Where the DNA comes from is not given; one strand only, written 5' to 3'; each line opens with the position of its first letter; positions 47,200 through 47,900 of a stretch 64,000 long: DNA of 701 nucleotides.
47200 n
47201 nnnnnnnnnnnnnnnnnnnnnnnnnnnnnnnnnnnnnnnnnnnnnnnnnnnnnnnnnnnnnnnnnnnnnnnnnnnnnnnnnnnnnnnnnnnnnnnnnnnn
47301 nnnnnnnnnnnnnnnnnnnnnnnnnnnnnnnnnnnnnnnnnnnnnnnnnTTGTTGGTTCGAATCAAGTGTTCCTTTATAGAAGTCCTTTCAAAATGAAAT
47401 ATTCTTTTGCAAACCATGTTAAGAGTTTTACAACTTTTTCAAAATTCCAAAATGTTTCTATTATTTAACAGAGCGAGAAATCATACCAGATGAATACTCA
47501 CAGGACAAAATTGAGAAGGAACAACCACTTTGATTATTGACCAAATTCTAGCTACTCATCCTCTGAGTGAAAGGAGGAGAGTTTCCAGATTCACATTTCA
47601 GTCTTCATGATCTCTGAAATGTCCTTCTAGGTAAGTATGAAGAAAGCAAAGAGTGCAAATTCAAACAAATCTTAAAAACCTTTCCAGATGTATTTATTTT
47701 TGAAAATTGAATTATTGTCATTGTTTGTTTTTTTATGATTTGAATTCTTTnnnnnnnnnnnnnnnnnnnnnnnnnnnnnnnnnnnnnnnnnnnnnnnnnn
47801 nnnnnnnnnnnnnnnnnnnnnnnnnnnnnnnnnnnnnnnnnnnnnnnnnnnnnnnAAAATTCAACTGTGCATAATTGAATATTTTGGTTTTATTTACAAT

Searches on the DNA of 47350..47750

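Call 39: search_rna_families(source=window, start=47350, end=47750, threshold=evalue, max_evalue=0.01, show_alignments=1)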
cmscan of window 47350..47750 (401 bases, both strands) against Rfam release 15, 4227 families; matches with E-value up to 0.01: 1.
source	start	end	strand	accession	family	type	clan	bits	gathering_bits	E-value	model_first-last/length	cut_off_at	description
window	47474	47638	-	RF00003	U1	Gene; snRNA; splicing;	CL00005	38.5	69.5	2.2e-08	1-166/166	no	U1 spliceosomal RNA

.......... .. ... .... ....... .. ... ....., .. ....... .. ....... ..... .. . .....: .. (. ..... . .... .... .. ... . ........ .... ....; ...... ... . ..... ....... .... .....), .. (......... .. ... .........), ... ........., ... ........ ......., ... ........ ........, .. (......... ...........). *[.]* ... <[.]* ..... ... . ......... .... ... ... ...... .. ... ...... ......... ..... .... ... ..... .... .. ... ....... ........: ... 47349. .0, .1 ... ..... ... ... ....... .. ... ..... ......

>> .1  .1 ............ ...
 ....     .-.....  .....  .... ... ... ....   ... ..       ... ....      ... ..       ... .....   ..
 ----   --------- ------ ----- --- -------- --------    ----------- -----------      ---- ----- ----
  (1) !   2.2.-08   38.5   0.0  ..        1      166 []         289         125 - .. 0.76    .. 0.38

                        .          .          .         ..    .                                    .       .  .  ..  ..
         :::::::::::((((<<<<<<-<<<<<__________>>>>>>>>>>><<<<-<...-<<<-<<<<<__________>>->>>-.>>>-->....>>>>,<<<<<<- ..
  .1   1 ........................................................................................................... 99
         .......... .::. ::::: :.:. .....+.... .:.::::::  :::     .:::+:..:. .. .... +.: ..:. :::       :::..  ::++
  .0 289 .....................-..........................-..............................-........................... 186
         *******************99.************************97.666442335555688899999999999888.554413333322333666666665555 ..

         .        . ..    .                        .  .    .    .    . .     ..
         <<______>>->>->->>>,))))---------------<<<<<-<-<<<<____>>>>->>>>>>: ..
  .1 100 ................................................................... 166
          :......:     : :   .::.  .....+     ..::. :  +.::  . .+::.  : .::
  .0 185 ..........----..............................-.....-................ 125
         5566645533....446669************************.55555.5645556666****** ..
